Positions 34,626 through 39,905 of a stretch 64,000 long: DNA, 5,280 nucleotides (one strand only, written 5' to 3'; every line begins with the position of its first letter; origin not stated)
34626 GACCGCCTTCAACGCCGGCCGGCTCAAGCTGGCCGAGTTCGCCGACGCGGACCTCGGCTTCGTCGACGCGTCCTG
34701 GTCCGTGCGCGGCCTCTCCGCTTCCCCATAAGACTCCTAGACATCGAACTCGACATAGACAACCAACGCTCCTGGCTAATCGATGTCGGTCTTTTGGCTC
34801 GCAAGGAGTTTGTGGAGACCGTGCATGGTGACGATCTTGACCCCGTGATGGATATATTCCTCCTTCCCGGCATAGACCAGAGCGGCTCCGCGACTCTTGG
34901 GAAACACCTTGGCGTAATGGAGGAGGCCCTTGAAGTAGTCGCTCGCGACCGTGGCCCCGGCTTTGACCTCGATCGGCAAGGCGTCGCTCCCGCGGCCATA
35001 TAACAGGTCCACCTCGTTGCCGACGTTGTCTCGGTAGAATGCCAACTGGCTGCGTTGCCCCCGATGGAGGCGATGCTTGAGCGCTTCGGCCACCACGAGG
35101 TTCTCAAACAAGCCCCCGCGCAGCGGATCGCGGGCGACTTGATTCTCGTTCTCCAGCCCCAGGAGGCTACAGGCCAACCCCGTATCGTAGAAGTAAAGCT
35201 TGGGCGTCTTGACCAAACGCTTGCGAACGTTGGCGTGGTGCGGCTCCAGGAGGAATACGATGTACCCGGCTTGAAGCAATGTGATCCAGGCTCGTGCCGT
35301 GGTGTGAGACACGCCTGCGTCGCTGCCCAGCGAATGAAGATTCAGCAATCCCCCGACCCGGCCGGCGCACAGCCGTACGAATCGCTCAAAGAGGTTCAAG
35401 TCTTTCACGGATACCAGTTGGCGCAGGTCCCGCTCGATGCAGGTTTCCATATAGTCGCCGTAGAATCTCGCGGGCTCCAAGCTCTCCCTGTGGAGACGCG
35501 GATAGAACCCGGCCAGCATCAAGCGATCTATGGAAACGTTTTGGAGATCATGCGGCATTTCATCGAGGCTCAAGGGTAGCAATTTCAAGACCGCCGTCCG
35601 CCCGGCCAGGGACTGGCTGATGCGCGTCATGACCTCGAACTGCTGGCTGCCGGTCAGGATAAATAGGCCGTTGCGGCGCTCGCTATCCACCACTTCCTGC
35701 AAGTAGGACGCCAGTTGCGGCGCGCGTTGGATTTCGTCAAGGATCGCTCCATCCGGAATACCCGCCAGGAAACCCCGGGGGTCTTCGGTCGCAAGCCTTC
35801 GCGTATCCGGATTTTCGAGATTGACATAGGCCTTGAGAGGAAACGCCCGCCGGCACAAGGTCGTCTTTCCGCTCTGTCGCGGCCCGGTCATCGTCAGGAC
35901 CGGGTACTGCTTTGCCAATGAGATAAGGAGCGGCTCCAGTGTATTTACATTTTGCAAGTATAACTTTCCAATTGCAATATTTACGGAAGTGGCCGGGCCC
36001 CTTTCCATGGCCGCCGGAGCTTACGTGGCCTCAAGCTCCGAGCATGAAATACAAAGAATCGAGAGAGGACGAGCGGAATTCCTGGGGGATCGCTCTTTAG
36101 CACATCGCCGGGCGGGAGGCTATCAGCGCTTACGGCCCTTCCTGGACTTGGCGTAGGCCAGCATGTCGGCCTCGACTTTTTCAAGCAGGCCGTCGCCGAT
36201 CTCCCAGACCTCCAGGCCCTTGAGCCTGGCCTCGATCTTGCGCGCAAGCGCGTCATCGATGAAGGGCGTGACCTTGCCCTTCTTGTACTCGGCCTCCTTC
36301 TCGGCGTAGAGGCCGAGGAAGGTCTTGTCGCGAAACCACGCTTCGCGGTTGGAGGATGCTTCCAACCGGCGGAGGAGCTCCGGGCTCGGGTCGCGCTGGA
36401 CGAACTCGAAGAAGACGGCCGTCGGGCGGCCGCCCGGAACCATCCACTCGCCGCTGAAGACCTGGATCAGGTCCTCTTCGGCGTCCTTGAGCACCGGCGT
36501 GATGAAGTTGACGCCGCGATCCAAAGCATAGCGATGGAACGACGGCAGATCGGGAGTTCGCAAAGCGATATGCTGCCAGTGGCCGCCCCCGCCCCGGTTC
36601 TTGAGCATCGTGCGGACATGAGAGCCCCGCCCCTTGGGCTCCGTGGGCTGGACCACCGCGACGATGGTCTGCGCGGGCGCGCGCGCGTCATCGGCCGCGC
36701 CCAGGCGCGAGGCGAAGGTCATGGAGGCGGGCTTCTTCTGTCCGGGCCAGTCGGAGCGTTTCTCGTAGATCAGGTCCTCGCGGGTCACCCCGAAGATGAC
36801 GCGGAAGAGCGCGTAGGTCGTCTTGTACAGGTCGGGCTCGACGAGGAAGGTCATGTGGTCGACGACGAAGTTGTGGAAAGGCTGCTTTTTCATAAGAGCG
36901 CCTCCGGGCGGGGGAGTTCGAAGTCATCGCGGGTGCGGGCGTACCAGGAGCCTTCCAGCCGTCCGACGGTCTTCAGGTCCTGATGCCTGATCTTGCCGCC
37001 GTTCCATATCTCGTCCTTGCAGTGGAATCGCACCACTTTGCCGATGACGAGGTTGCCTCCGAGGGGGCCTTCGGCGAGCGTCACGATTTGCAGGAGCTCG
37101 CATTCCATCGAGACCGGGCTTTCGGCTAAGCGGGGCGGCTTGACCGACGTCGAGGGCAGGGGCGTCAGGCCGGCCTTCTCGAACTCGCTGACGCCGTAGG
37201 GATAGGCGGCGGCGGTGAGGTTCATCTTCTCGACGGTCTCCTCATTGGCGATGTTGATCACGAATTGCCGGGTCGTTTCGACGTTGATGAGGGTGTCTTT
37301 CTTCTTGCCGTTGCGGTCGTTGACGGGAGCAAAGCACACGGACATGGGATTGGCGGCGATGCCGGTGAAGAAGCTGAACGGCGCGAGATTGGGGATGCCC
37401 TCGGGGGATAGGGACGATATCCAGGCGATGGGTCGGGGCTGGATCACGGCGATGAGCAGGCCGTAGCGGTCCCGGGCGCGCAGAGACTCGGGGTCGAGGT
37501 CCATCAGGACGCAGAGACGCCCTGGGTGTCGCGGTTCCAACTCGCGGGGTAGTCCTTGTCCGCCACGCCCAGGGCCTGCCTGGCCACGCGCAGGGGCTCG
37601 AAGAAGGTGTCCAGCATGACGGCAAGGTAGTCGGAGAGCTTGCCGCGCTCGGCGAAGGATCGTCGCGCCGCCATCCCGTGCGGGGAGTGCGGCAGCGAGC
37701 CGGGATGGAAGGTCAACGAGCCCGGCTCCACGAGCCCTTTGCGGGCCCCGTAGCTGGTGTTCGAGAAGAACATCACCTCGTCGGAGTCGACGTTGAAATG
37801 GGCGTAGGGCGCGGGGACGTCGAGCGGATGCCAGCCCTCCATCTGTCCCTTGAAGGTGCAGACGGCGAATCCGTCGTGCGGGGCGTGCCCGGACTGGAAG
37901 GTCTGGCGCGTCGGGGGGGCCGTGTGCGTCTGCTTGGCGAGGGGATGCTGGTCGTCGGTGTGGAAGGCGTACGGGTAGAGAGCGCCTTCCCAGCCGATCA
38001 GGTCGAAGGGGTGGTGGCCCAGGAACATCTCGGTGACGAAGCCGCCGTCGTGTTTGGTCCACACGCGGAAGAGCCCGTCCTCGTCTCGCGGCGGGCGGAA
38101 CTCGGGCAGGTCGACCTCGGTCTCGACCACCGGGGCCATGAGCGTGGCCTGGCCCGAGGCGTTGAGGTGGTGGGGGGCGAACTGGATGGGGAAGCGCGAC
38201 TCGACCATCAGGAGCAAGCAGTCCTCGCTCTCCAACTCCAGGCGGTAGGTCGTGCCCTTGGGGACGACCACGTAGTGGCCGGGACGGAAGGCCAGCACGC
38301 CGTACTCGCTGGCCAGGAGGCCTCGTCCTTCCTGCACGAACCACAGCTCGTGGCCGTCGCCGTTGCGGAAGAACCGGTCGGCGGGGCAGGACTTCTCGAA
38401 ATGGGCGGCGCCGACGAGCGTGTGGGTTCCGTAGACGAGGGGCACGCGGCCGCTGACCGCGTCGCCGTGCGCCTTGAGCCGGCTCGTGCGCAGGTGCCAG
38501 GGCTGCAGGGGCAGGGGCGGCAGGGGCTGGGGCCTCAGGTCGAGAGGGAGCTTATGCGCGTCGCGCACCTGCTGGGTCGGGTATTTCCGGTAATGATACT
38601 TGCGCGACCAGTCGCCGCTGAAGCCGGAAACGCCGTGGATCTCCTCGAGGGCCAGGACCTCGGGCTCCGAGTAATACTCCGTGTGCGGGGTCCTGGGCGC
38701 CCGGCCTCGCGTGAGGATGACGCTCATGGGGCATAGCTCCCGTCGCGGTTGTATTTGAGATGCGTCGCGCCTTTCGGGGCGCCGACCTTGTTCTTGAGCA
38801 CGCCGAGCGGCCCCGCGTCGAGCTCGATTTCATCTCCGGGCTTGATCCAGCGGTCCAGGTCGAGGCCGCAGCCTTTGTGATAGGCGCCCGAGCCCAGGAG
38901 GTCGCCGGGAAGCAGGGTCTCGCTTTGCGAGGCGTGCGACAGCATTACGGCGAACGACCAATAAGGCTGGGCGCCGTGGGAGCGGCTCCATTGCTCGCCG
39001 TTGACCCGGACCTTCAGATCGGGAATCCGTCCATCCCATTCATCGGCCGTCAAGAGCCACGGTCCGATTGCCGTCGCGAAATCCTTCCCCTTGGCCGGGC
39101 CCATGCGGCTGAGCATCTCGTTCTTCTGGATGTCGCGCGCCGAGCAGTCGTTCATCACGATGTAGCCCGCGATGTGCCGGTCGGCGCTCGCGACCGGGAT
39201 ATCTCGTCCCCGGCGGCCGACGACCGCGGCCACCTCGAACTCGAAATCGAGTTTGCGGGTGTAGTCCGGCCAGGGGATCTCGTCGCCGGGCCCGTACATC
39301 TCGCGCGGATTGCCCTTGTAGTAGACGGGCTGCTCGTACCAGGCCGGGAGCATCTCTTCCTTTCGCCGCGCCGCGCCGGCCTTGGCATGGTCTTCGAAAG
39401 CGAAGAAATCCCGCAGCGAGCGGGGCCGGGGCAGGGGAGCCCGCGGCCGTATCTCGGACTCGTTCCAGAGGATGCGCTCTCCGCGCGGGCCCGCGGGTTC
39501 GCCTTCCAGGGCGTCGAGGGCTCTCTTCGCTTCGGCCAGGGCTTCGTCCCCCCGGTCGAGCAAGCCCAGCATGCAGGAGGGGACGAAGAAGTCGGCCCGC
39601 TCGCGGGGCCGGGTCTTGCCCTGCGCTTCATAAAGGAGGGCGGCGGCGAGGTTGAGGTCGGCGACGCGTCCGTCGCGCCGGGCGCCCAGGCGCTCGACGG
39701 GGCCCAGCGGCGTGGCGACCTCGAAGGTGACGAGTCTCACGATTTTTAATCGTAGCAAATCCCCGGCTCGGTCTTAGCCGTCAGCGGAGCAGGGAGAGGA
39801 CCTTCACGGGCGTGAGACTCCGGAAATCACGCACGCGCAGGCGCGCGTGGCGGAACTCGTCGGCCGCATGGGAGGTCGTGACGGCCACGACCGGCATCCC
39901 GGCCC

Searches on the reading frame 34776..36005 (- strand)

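Call 44: search_protein_families(library=pfam, proteins=[window:34776-36005:-], max_evalue=0.00001)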
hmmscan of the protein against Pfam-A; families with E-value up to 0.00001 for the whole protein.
window:34776-36005:- (409 aa): 2 families
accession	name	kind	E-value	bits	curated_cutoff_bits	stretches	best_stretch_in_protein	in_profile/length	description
PF13635.12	DUF4143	-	3.5e-47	160.6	28.1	1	191-350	1-160/160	Domain of unknown function (DUF4143)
PF13173.12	AAA_14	-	3.4e-26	92.2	27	1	35-150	3-128/129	AAA domain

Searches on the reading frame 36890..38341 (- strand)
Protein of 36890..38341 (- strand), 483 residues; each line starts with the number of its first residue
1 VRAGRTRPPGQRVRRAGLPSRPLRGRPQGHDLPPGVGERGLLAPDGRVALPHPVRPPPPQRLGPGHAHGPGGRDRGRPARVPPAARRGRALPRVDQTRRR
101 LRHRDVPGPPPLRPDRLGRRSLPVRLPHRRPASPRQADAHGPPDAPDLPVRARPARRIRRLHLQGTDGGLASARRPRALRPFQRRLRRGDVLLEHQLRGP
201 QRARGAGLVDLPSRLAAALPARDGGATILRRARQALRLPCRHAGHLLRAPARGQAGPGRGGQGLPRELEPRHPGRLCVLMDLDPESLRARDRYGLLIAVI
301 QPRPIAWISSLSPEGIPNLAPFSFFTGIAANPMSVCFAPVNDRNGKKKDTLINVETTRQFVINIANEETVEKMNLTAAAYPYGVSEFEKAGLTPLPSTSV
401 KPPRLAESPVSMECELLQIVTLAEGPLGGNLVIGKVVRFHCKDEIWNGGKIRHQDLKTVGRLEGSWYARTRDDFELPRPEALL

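Call 44: search_protein_families(library=pfam, proteins=[window:36890-38341:-], max_evalue=0.00001)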
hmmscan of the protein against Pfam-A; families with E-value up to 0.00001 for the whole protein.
window:36890-38341:- (483 aa): 1 family
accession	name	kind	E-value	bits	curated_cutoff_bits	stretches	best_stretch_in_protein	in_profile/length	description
PF01613.24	Flavin_Reduct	-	1.1e-20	74.7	27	1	302-444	5-136/153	Flavin reductase like domain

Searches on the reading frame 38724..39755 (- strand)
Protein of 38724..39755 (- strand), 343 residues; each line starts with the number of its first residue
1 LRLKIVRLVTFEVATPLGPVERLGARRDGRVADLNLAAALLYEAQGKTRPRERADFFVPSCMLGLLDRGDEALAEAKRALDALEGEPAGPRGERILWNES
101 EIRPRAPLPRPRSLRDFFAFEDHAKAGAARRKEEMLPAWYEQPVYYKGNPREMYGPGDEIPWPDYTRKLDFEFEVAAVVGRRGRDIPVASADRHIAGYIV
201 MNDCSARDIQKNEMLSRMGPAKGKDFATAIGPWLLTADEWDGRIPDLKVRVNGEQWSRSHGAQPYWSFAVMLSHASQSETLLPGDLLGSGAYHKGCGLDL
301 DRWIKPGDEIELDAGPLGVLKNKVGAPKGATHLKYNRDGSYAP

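Call 44: search_protein_families(library=pfam, proteins=[window:38724-39755:-], max_evalue=0.00001)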
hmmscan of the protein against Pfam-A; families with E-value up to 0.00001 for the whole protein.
window:38724-39755:- (343 aa): 1 family
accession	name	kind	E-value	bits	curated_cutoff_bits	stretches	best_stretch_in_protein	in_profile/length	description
PF01557.24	FAA_hydrolase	-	1.1e-50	172.7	23.9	1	116-324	5-213/214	Fumarylacetoacetate (FAA) hydrolase C-terminal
